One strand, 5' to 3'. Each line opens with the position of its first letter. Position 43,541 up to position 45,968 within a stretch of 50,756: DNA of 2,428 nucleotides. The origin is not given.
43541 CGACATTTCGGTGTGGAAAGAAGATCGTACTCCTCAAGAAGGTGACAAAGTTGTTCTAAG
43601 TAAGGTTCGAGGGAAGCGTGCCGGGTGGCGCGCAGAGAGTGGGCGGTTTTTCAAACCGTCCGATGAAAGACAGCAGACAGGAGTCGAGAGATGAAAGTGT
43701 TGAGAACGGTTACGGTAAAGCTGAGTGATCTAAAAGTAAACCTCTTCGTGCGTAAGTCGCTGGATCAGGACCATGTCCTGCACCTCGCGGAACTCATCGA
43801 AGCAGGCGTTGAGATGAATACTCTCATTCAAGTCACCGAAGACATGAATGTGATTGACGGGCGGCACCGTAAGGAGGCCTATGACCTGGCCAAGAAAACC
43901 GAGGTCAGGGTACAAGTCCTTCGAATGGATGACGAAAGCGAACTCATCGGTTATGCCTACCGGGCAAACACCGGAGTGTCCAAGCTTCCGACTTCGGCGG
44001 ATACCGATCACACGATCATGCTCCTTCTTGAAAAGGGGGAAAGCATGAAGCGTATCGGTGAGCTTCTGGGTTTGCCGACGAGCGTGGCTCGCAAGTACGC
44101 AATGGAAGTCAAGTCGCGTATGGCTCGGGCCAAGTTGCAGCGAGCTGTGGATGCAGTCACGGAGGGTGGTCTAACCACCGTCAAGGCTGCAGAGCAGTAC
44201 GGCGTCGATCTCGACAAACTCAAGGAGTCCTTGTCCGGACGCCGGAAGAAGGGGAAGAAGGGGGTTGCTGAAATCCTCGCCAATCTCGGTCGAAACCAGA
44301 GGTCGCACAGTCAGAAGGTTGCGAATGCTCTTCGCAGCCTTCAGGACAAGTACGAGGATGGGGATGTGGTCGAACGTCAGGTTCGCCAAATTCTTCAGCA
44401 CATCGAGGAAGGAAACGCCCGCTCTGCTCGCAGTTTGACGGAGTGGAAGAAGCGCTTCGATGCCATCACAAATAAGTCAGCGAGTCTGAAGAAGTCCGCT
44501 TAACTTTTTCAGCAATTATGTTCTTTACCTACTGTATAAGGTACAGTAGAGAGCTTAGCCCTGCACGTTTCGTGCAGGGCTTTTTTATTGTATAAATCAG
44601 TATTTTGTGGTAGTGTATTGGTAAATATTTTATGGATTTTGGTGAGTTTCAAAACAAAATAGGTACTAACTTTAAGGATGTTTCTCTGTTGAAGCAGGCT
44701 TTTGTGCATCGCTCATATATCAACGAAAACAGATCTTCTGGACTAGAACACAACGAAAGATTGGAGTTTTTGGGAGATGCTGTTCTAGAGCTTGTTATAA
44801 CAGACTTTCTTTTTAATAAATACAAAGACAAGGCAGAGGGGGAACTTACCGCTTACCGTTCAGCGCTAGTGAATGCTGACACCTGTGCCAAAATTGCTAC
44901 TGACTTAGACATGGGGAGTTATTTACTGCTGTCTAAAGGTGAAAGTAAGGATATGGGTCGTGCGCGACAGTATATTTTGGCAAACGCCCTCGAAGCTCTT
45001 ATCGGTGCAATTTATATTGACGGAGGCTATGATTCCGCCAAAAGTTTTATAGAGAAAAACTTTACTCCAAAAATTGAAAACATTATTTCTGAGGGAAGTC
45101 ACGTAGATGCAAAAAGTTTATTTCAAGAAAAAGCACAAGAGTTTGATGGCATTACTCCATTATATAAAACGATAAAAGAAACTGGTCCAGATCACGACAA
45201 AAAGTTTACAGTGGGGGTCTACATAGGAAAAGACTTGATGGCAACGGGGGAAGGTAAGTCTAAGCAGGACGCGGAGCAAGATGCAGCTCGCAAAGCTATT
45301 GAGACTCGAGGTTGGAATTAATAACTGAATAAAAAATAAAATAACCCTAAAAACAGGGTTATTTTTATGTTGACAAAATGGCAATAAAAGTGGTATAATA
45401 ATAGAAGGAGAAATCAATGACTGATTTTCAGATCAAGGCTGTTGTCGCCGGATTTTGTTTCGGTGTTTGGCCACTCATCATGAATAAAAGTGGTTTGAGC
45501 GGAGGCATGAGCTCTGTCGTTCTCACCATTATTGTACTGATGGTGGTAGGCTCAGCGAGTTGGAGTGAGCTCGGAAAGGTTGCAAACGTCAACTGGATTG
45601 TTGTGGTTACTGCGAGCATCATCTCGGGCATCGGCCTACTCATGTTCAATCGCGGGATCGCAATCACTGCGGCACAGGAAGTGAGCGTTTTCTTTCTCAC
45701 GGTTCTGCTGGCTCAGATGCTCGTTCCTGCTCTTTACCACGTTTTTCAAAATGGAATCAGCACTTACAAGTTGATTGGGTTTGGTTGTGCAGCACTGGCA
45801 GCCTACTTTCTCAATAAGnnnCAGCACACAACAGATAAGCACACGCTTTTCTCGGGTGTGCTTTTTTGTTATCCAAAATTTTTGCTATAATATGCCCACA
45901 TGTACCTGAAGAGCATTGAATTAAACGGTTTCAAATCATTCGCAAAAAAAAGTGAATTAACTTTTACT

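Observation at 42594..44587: Self-contained three-gene operon: tandem HTH, cold-shock-like OB fold, ParB/Srx-HTH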

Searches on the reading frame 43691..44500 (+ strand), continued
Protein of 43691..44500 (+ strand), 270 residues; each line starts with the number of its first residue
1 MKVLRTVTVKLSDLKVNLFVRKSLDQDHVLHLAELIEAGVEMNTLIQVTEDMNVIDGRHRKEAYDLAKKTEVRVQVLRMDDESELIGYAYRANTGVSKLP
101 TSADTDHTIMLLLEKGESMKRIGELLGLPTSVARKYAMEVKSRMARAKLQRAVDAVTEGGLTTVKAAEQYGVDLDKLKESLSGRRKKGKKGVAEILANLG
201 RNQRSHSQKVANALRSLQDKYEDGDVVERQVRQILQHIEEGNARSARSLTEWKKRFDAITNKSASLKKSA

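Call 86: search_protein_families(library=ncbifam, alignment_id=A1, max_evalue=0.1)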
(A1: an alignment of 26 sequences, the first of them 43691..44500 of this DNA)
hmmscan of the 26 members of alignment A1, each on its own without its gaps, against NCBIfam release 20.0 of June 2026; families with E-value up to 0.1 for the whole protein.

A. member 1, window:43691-44500:+ (270 aa): 4 families
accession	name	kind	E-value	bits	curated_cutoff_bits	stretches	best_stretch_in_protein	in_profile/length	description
NF007069.0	PRK09514.1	equivalog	0.00083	19.3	143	1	65-158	6-99/141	Zn(2+)-responsive transcriptional regulator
TIGR02043.1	ZntR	equivalog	0.0033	17.6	167.95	1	65-152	6-93/131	Zn(2+)-responsive transcriptional regulator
TIGR02899.1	spore_safA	subfamily_domain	0.068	13.1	67.85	0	165-180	9-24/44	SafA/ExsA family spore coat assembly protein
TIGR02668.1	moaA_archaeal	equivalog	0.077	12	325.25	0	6-66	143-201/303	GTP 3',8-cyclase MoaA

B. families by the number of members that match (of 26 scanned): 39 families (the first 25 are shown)
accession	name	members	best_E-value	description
TIGR04285.1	nucleoid_noc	3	0.0016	nucleoid occlusion protein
TIGR04111.1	BcepMu_gp16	3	0.05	phage-associated protein, BcepMu gp16 family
NF047785.1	respo_reg_MadR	2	0.0045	MadR family response regulator transcription factor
NF033577.2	transpos_IS481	2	0.013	IS481 family transposase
NF005926.0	PRK07940.1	2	0.015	DNA polymerase III subunit delta'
NF007069.0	PRK09514.1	1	0.00083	Zn(2+)-responsive transcriptional regulator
TIGR03683.1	A-tRNA_syn_arch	1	0.0014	alanine--tRNA ligase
NF011726.0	PRK15179.1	1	0.0019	Vi polysaccharide biosynthesis protein TviE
NF047958.1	broad_LIC11966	1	0.0019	LIC11966 family surface protein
TIGR02043.1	ZntR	1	0.0033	Zn(2+)-responsive transcriptional regulator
NF003593.1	PRK05255.1-1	1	0.006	ribosome biogenesis factor YjgA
NF033545.0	transpos_IS630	1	0.0083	IS630 family transposase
NF033105.1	bla_subclass_B3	1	0.0092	subclass B3 metallo-beta-lactamase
NF000287.1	SMB1_fam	1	0.012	SMB-1 family subclass B3 metallo-beta-lactamase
NF041137.2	B3_blaSPR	1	0.012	SPR family subclass B3 metallo-beta-lactamase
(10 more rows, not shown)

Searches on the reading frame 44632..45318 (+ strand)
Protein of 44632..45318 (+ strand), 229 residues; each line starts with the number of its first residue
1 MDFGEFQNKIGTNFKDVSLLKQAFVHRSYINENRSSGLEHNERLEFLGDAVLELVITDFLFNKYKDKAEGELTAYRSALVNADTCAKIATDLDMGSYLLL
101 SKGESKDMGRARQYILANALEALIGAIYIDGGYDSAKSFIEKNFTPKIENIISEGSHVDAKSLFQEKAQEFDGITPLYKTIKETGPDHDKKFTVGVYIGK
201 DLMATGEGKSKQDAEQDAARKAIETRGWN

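Call 3: search_protein_families(library=pfam, proteins=[window:44632-45318:+], max_evalue=1)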
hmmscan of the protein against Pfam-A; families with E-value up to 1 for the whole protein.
window:44632-45318:+ (229 aa): 7 families
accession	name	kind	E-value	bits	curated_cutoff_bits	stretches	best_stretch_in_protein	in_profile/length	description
PF14622.11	Ribonucleas_3_3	-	5e-40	137.1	35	1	17-147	2-127/128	Ribonuclease-III-like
PF00636.31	Ribonuclease_3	-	1.3e-26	93.7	27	1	42-132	1-102/102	Ribonuclease III domain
PF00035.32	dsrm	-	9.3e-17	61.8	23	1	160-224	1-64/66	Double-stranded RNA binding motif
PF22935.1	RM44_endonuclase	-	1.2e-08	35.5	27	1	6-127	9-139/139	Large ribosomal subunit protein mL44, endonuclease domain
PF24995.1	DSRM_2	-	0.0006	20.7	27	1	181-224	33-75/79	dsRNA binding domain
PF11210.13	DUF2996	-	0.16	12.9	27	1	137-195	8-66/120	Protein of unknown function (DUF2996)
PF14709.13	DND1_DSRM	-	0.22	12.3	25.7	1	176-200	19-43/80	double strand RNA binding domain from DEAD END PROTEIN 1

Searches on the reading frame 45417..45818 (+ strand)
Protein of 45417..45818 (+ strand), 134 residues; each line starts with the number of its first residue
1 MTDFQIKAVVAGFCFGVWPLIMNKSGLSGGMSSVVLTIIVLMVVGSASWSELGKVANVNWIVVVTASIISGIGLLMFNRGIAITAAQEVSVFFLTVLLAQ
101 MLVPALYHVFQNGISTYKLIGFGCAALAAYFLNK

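Call 3: search_protein_families(library=pfam, proteins=[window:45417-45818:+], max_evalue=1)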
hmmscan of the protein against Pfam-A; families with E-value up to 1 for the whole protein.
window:45417-45818:+ (134 aa): 1 family
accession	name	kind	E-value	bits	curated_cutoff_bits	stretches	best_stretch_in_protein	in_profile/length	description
PF05915.17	TMEM_230_134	-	0.69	10.5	26.8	0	48-117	36-106/119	Transmembrane proteins 230/134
